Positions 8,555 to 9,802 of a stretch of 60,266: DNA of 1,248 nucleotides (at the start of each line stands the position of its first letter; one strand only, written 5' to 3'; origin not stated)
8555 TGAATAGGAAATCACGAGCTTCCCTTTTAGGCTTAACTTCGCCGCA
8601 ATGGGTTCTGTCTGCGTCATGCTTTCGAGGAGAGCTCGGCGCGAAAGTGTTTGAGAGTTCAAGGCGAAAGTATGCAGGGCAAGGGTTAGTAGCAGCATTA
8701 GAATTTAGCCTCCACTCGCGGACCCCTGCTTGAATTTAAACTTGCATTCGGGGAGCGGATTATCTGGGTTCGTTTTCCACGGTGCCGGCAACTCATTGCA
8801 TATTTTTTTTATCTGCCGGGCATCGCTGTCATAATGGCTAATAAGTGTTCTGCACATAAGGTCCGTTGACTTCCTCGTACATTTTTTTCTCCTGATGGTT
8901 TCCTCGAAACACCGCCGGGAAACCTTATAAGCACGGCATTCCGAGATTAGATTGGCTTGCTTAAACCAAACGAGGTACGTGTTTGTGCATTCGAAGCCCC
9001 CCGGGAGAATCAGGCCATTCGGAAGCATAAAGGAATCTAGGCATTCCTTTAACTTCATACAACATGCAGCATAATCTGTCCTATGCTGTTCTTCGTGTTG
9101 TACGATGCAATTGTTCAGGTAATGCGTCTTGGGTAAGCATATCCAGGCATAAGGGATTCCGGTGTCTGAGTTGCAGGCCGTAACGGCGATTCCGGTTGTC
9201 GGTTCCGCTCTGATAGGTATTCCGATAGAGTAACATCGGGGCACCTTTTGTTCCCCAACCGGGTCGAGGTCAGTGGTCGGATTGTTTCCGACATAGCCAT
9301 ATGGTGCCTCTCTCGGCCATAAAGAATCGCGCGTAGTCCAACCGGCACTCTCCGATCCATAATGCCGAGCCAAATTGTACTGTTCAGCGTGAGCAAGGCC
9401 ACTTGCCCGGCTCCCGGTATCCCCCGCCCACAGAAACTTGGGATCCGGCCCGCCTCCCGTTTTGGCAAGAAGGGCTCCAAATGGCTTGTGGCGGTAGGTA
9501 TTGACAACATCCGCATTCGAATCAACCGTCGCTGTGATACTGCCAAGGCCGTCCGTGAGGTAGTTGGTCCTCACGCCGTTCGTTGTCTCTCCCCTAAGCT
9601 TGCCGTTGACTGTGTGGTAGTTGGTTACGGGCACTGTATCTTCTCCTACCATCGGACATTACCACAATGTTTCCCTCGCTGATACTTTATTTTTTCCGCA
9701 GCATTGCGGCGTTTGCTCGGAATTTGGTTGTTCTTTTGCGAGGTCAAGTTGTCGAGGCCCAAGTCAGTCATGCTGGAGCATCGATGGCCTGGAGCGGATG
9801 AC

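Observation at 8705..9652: Core-only (orphan) Rhs protein ending in an unrecognised Cys-rich HExxH domain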

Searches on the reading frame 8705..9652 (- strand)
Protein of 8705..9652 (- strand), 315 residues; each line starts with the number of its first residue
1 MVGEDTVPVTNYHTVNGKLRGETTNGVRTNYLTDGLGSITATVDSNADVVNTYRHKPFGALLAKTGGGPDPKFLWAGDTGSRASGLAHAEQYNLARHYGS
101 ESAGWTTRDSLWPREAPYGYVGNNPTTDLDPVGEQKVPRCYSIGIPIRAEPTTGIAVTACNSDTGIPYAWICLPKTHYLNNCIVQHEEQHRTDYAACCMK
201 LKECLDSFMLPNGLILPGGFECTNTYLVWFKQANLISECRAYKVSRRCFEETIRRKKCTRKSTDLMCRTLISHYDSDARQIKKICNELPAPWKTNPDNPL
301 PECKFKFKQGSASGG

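Call 4: search_protein_families(library=pfam, proteins=[window:8705-9652:-], max_evalue=1)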
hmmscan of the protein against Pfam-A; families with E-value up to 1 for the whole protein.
window:8705-9652:- (315 aa): 0 families

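Call 5: search_protein_families(library=ncbifam, proteins=[window:8705-9652:-], max_evalue=1)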
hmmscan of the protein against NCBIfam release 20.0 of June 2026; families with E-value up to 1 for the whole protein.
window:8705-9652:- (315 aa): 1 family
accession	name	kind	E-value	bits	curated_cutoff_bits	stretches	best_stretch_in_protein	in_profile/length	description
TIGR03696.1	Rhs_assc_core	domain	4.3e-07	30.4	32.5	1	56-133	2-75/76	RHS repeat-associated core domain-containing protein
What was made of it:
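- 9254..9634 (-): Rhs-associated core: the last YD-type strands plus the presumed aspartyl autoprotease/plug module. It ends in DPVG. TIGR03696 E=4.3e-7 (call 5).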

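Call 11: search_solved_structures(query=window:8708-9652:-, max_evalue=10, show_alignments=2)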
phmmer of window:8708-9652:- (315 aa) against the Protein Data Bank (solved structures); distinct sequences matched with E-value up to 10: 8.
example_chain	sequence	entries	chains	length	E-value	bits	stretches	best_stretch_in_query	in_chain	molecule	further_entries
8fjp_A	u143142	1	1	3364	5.8e-05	25.6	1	20-140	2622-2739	salivary gland surface protein 1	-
9on3_A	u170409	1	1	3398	0.017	17.5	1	23-135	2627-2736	SGS4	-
9pt5_A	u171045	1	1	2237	0.62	12.4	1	25-133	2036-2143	Teneurin-like protein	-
4cfi_A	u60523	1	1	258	0.82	12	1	27-94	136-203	FLAGELLIN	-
4dgk_A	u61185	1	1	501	1.4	11.2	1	23-55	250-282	Phytoene dehydrogenase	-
2k5f_A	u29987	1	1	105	1.5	11.1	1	130-190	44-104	Ferrous iron transport protein A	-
2p12_A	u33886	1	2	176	1.6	11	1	50-124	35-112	Hypothetical protein DUF402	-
9ifo_A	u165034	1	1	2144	4.9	9.4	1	25-133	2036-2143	Teneurin-Like Protein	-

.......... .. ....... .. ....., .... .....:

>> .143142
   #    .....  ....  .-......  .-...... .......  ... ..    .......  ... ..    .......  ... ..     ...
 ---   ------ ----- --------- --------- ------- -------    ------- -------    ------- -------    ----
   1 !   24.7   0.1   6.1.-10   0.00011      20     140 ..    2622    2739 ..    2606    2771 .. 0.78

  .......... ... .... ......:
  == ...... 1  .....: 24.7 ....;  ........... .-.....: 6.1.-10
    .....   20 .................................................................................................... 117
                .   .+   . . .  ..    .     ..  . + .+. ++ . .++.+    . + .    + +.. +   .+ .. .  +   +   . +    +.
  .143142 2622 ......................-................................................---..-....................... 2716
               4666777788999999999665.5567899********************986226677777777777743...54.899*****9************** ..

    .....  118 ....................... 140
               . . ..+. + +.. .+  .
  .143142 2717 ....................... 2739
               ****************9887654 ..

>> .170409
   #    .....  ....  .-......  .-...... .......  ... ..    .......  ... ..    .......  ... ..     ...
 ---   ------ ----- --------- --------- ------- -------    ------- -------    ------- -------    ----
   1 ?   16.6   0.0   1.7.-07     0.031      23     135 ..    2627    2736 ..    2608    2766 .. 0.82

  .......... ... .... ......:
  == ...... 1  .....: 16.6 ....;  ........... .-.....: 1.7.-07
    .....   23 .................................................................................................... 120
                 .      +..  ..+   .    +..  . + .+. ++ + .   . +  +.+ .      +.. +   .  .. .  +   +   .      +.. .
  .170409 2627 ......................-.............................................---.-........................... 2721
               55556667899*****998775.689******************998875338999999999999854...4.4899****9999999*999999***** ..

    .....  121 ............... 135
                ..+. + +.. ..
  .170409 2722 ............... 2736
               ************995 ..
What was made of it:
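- On Rhs/YD polymorphic toxin (canonical, single polypeptide): PDB Rhs-region matches in call 11.
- Checked: Residues 20-140 align to the C-terminal Rhs/YD region of solved SGS1 (8fjp, E=5.8e-5) and to teneurin-like proteins (call 11).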

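Call 12: search_protein_families(library=padloc, proteins=[window:8708-9652:-], max_evalue=1)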
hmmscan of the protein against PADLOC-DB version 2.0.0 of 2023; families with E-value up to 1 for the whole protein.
window:8708-9652:- (315 aa): 0 families

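Call 23: search_protein_families(library=pfam, alignment_id=A2, max_evalue=0.01)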
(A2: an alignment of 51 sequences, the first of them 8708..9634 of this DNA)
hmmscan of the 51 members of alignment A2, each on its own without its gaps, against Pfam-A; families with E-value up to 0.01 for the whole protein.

A. member 1, window:8708-9634:- (309 aa): 0 families

B. families by the number of members that match (of 51 scanned): 6 families
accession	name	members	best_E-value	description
PF13699.11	eCIS_core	3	5.9e-29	eCIS core domain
PF11721.14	Malectin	1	5.2e-28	Malectin domain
PF12819.13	Malectin_like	1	1.2e-11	Malectin-like domain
PF05593.20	RHS_repeat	1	4.2e-07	RHS Repeat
PF13441.11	Gly-zipper_YMGG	1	0.00042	YMGG-like Gly-zipper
PF06693.16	DUF1190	1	0.0051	Protein of unknown function (DUF1190)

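Call 46: find_related_loci(query=A4, collection=genome_contigs, flank=10000)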
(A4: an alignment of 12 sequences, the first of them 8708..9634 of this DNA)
Query A4 (309 aa) in genome_contigs; peptide patterns used: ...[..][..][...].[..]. (x = any residue, [..] = any of these).
51 stretches matched a pattern; 42 encode a relative of the query (tblastn E <= 1e-3); 36 distinct loci.
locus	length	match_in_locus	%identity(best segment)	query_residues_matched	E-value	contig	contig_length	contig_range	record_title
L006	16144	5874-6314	61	1-140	7e-55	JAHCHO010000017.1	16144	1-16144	MAG: Fimbriimonadaceae bacterium isolate TGS_ARM4 ARM4_17, whole genome shotgun sequence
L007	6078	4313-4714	63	1-134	2e-53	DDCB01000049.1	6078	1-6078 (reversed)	MAG TPA_asm: Chthonomonas sp. UBA2017 UBA2017_contig_8760, whole genome shotgun sequence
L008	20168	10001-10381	67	1-127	5e-53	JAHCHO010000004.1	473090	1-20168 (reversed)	MAG: Fimbriimonadaceae bacterium isolate TGS_ARM4 ARM4_4, whole genome shotgun sequence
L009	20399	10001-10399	57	1-133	1e-46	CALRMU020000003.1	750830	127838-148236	MAG: Synechococcus sp. UW140 isolate JJ-DHS1A4C2-339-1-mx-bin518 genome assembly, contig: JJ-OR15-03-C5, whole genome sh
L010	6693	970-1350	58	1-127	2e-45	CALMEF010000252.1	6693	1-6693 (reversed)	MAG TPA_asm: uncultured Armatimonadetes bacterium isolate SRR2107210_bin.46_CONCOCT_v1.1_MAG genome assembly, contig: ER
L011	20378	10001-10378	60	1-127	1e-43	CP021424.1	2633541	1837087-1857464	Armatimonadetes bacterium Uphvl-Ar2 genome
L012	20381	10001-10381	57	1-127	5e-44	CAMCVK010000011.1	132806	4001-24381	MAG: Fimbriimonas ginsengisoli Gsoil 348 isolate ME-21oct19-239 genome assembly, contig: ME-21oct19-C139, whole genome s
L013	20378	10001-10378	59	1-127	2e-43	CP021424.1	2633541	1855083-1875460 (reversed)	Armatimonadetes bacterium Uphvl-Ar2 genome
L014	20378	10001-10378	58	1-127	2e-42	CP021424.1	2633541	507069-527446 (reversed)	Armatimonadetes bacterium Uphvl-Ar2 genome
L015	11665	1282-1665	55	1-127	3e-37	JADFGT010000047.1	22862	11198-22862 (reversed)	MAG: Armatimonadota bacterium isolate B31T1B5 B31T1B5_NODE1863, whole genome shotgun sequence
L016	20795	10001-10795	36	1-254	5e-37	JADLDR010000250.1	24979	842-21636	MAG: Armatimonadota bacterium isolate SJ283 c_000001819754, whole genome shotgun sequence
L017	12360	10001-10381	52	1-127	8e-36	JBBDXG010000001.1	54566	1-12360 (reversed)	MAG: Fimbriimonadaceae bacterium isolate LejiaD_64_17 Lejia_D_1045_length_54566_cov_9, whole genome shotgun sequence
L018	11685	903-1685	33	1-273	4e-34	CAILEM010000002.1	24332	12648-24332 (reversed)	MAG: uncultured Armatimonadetes bacterium isolate Ki2-D3_bin-0414 genome assembly, contig: bin-0414:002/168, whole genom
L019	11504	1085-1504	49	1-132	5e-34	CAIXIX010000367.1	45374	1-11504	MAG: uncultured Chthonomonas sp. isolate AM-2014_bin-3721 genome assembly, contig: bin-3721:367/614, whole genome shotgu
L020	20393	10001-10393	49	1-127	1e-32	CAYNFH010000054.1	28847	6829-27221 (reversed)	MAG TPA_asm: uncultured Chthonomonadaceae bacterium isolate SRP272529_co1_250 genome assembly, contig: NODE_2455_length_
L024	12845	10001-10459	40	6-165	4e-28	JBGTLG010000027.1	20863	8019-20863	MAG: Fimbriimonadales bacterium isolate JTS-RE331 k141_785627, whole genome shotgun sequence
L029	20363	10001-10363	44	5-129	1e-24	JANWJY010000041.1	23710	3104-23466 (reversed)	MAG: Fimbriimonadaceae bacterium isolate CRAIB_MAG79 c_000000043479, whole genome shotgun sequence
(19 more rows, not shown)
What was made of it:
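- The 27 best of 36 genome loci with this core type carry Armatimonadota names, except L009, which is labelled a Synechococcus MAG (Fimbriimonadaceae, Chthonomonas, Armatimonas; call 46).
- Tried and rejected: The scan was rerun with the whole mini-Rhs alignment (call 46).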

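Call 64: search_protein_families(library=pfam, proteins=[L024:6141-9980:+, L029:6034-9981:+, L017:4759-7977:+], max_evalue=0.001)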
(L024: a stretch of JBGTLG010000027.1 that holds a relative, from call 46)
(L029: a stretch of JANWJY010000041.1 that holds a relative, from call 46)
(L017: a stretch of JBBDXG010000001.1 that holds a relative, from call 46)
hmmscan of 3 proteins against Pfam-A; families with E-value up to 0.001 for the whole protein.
L024:6141-9980:+ (1280 aa): 2 families
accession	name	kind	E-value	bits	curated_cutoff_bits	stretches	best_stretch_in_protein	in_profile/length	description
PF05593.20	RHS_repeat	-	4.8e-137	444.7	22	18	479-515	1-37/38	RHS Repeat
PF25023.1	TEN_YD-shell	-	7.9e-14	51.1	50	1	382-579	580-765/909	Teneurin YD-shell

L029:6034-9981:+ (1316 aa): 1 family
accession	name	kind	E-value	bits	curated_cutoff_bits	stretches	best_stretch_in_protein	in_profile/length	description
PF05593.20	RHS_repeat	-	7.8e-112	364.4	22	14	524-560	1-37/38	RHS Repeat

L017:4759-7977:+ (1073 aa): 1 family
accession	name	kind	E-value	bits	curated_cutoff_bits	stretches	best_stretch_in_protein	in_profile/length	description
PF05593.20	RHS_repeat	-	1.8e-85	280.4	22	8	770-807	1-38/38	RHS Repeat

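Call 65: search_protein_families(library=ncbifam, proteins=[L024:6141-9980:+, L029:6034-9981:+, L017:4759-7977:+, L024:9986-11068:+, L008:8330-9406:+], max_evalue=0.01)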
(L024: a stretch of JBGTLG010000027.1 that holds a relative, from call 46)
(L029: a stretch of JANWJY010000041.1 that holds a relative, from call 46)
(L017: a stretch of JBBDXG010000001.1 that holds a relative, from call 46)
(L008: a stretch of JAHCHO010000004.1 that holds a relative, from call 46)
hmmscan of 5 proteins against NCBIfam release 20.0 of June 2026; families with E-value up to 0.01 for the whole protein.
L024:6141-9980:+ (1280 aa): 2 families
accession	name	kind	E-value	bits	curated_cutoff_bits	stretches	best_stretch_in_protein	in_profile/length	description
TIGR01643.1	YD_repeat_2x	repeat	5.1e-103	333.9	15.8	14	794-832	1-39/42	YD repeat-containing protein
NF041261.1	RHS_core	equivalog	3.5e-70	237.1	2000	5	659-863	468-672/1261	RHS element core protein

L029:6034-9981:+ (1316 aa): 2 families
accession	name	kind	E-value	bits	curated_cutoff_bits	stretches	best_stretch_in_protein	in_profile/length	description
TIGR01643.1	YD_repeat_2x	repeat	7e-88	285.9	15.8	11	797-835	1-39/42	YD repeat-containing protein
NF041261.1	RHS_core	equivalog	1.4e-67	228.6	2000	5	514-752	423-664/1261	RHS element core protein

L017:4759-7977:+ (1073 aa): 2 families
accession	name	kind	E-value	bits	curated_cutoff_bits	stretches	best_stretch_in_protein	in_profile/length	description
TIGR01643.1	YD_repeat_2x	repeat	1.8e-64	211.8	15.8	11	622-663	1-42/42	YD repeat-containing protein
NF041261.1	RHS_core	equivalog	2.1e-47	161.6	2000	3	660-970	429-737/1261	RHS element core protein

L024:9986-11068:+ (361 aa): 1 family
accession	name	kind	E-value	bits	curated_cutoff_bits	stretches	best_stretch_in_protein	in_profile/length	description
TIGR03696.1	Rhs_assc_core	domain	2.2e-10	40.9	32.5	1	50-126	1-76/76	RHS repeat-associated core domain-containing protein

L008:8330-9406:+ (359 aa): 1 family
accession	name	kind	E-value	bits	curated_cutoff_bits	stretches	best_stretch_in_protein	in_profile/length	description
TIGR03696.1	Rhs_assc_core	domain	9.2e-10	38.9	32.5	1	49-128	1-76/76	RHS repeat-associated core domain-containing protein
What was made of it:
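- On Rhs/YD polymorphic toxin (canonical, single polypeptide): Homologues score 38-41 bits (call 65).
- Checked: Close homologues score 38-41 bits on TIGR03696, above the cut-off (call 65).
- Core ORFs carry only TIGR03696 (calls 64, 65).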

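Call 83: find_related_loci(query=window:8708-9634:-, collection=metagenome_contigs, flank=8000)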
Query window:8708-9634:- (309 aa) in metagenome_contigs; peptide patterns used: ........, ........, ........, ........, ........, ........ (x = any residue, [..] = any of these).
80 stretches matched a pattern; 6 encode a relative of the query (tblastn E <= 1e-3); 6 distinct loci.
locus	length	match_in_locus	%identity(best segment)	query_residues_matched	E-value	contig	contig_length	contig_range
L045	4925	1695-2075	64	1-127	4e-52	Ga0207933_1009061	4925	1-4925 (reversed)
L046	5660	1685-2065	64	1-127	4e-52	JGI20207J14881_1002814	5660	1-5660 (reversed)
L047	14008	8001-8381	57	1-127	5e-44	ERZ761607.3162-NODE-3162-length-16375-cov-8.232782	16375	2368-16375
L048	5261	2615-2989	45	1-127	4e-29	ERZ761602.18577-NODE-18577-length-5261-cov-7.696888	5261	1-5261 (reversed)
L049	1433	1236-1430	75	1-65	3e-28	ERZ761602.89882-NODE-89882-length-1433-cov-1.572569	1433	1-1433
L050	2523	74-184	78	1-37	4e-15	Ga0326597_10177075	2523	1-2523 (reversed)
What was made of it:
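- Tried and rejected: The metagenome scan found no identical copy, so the rest of this genome could not be reached (call 83).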

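Call 86: search_protein_families(library=pfam, proteins=[L029:2285-5494:+, L017:951-4073:+, L029:1602-2327:+, L017:215-913:+, L029:5169-5858:+, L017:3751-4755:+, L024:4248-5558:+, L024:3164-4507:-], max_evalue=0.01)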
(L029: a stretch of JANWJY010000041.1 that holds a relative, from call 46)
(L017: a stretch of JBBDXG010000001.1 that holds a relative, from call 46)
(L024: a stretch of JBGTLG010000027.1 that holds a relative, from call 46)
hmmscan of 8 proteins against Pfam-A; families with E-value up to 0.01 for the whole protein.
L029:2285-5494:+ (1070 aa): 21 families
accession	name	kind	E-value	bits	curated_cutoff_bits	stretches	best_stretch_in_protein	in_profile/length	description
PF00535.33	Glycos_transf_2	-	4.5e-51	173.6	23.3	2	300-465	1-167/168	Glycosyl transferase family 2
PF07719.23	TPR_2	-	7.9e-24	82.2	27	3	889-920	2-33/34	Tetratricopeptide repeat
PF13641.12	Glyco_tranf_2_3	-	7.2e-22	79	27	1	297-509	1-217/230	Glycosyltransferase like family 2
PF00515.34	TPR_1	-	6.1e-18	64.2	27.8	2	844-875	2-33/34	Tetratricopeptide repeat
PF13181.12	TPR_8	-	7.4e-18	63.6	25.7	2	889-919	2-32/34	Tetratricopeptide repeat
PF13424.12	TPR_12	-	1.1e-15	58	30.1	1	774-836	6-72/77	Tetratricopeptide repeat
PF10111.15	Glyco_tranf_2_2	-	2.5e-13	50.6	27.3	2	300-499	1-212/276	Glycosyltransferase like family 2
PF13428.12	TPR_14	-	1.8e-10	40.9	23.5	0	810-850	2-42/44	Tetratricopeptide repeat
PF13632.12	Glyco_trans_2_3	-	8.8e-09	35.9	27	1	376-509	1-129/198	Glycosyl transferase family group 2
PF14559.12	TPR_19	-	9.1e-09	36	25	1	898-954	1-57/68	Tetratricopeptide repeat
PF13432.12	TPR_16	-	3.2e-08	34.3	32.7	0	815-876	3-64/65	Tetratricopeptide repeat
PF13704.12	Glyco_tranf_2_4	-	4.5e-08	33.9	27.5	1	582-663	1-89/98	Glycosyl transferase family 2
PF13374.12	TPR_10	-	4.9e-08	33.2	27.5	0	892-916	6-30/42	Tetratricopeptide repeat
PF13414.12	TPR_11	-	1.2e-07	31.8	26.8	0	820-855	5-40/42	TPR repeat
PF12895.13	ANAPC3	-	1.8e-06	28.6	27.2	0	788-868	6-81/82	Anaphase-promoting complex, cyclosome, subunit 3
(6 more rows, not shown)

L017:951-4073:+ (1041 aa): 21 families
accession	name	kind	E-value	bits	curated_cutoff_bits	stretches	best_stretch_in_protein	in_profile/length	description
PF00535.33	Glycos_transf_2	-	2.1e-49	168.1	23.3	2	272-437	1-167/168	Glycosyl transferase family 2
PF07719.23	TPR_2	-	1.9e-22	77.9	27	2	861-892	2-33/34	Tetratricopeptide repeat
PF13641.12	Glyco_tranf_2_3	-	4.2e-19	69.9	27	1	269-485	1-221/230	Glycosyltransferase like family 2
PF13181.12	TPR_8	-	2.2e-18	65.2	25.7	2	862-891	3-32/34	Tetratricopeptide repeat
PF00515.34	TPR_1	-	1.1e-16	60.3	27.8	1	816-846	2-32/34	Tetratricopeptide repeat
PF10111.15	Glyco_tranf_2_2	-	8.7e-16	58.6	27.3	2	272-357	1-93/276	Glycosyltransferase like family 2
PF13424.12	TPR_12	-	1.9e-14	54.1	30.1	1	746-808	6-72/77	Tetratricopeptide repeat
PF13432.12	TPR_16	-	1.3e-13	51.6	32.7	2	787-847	3-63/65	Tetratricopeptide repeat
PF13428.12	TPR_14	-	2e-09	37.6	23.5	0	783-822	3-42/44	Tetratricopeptide repeat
PF13374.12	TPR_10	-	1.1e-08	35.3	27.5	0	820-843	7-30/42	Tetratricopeptide repeat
PF13176.12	TPR_7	-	2.6e-08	33.7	27.9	0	783-814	1-32/36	Tetratricopeptide repeat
PF13414.12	TPR_11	-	3.9e-08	33.3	26.8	1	791-829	4-42/42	TPR repeat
PF14559.12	TPR_19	-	1.2e-07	32.4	25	1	870-931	1-62/68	Tetratricopeptide repeat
PF13632.12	Glyco_trans_2_3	-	3.8e-07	30.5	27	1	349-483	2-131/198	Glycosyl transferase family group 2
PF13431.12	TPR_17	-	8.5e-07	29.2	24.4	0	808-835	6-33/34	Tetratricopeptide repeat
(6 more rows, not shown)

L029:1602-2327:+ (242 aa): 2 families
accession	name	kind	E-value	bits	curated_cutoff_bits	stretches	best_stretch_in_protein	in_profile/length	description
PF13578.12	Methyltransf_24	-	0.00039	21.7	26.3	1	110-180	1-80/105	Methyltransferase domain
PF13649.12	Methyltransf_25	-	0.0045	18.1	27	0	109-174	1-70/97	Methyltransferase domain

L017:215-913:+ (233 aa): 1 family
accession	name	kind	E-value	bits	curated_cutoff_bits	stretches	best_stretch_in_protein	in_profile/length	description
PF13578.12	Methyltransf_24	-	0.0097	17.2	26.3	0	101-170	1-79/105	Methyltransferase domain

L029:5169-5858:+ (230 aa): 1 family
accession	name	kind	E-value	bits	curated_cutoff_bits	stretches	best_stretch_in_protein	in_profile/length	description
PF01592.21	NifU_N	-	9.4e-19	68.2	22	1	114-227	2-118/127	NifU-like N terminal domain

L017:3751-4755:+ (335 aa): 0 families

L024:4248-5558:+ (437 aa): 20 families
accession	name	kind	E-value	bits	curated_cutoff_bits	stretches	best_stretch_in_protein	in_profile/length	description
PF00515.34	TPR_1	-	1.1e-22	79.2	27.8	1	246-273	2-29/34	Tetratricopeptide repeat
PF07719.23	TPR_2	-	2.6e-22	77.5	27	2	246-274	2-30/34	Tetratricopeptide repeat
PF13181.12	TPR_8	-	3e-17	61.7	25.7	1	245-275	1-31/34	Tetratricopeptide repeat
PF13414.12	TPR_11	-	3.9e-14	52.5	26.8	1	252-273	1-22/42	TPR repeat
PF13428.12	TPR_14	-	3.9e-13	49.1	23.5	1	167-209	2-44/44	Tetratricopeptide repeat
PF13424.12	TPR_12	-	9.3e-13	48.6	30.1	2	247-275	5-33/77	Tetratricopeptide repeat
PF13432.12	TPR_16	-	2.7e-11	44.1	32.7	2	368-410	22-63/65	Tetratricopeptide repeat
PF13431.12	TPR_17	-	1.1e-08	35.1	24.4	1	244-266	12-34/34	Tetratricopeptide repeat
PF13176.12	TPR_7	-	6.6e-08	32.5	27.9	0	247-272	1-26/36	Tetratricopeptide repeat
PF12895.13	ANAPC3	-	9.5e-08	32.7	27.2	0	378-420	23-63/82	Anaphase-promoting complex, cyclosome, subunit 3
PF13374.12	TPR_10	-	1.2e-06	28.8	27.5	1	247-273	4-30/42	Tetratricopeptide repeat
PF14559.12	TPR_19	-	1.6e-06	28.8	25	0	178-221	3-46/68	Tetratricopeptide repeat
PF17874.7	TPR_MalT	-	1.7e-06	28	45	0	208-274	88-151/336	MalT-like TPR region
PF23914.1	TPR_CcmH_CycH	-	1.7e-05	25.2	42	0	382-414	54-86/158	Cytochrome c-type biogenesis protein H TPR domain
PF07721.20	TPR_4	-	5.4e-05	23.9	27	0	249-269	5-25/26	Tetratricopeptide repeat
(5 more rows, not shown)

L024:3164-4507:- (447 aa): 1 family
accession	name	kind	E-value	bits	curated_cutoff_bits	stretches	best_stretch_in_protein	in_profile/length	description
PF13874.11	Nup54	-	0.0037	17.7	30.5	1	84-128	44-88/140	Nucleoporin complex subunit 54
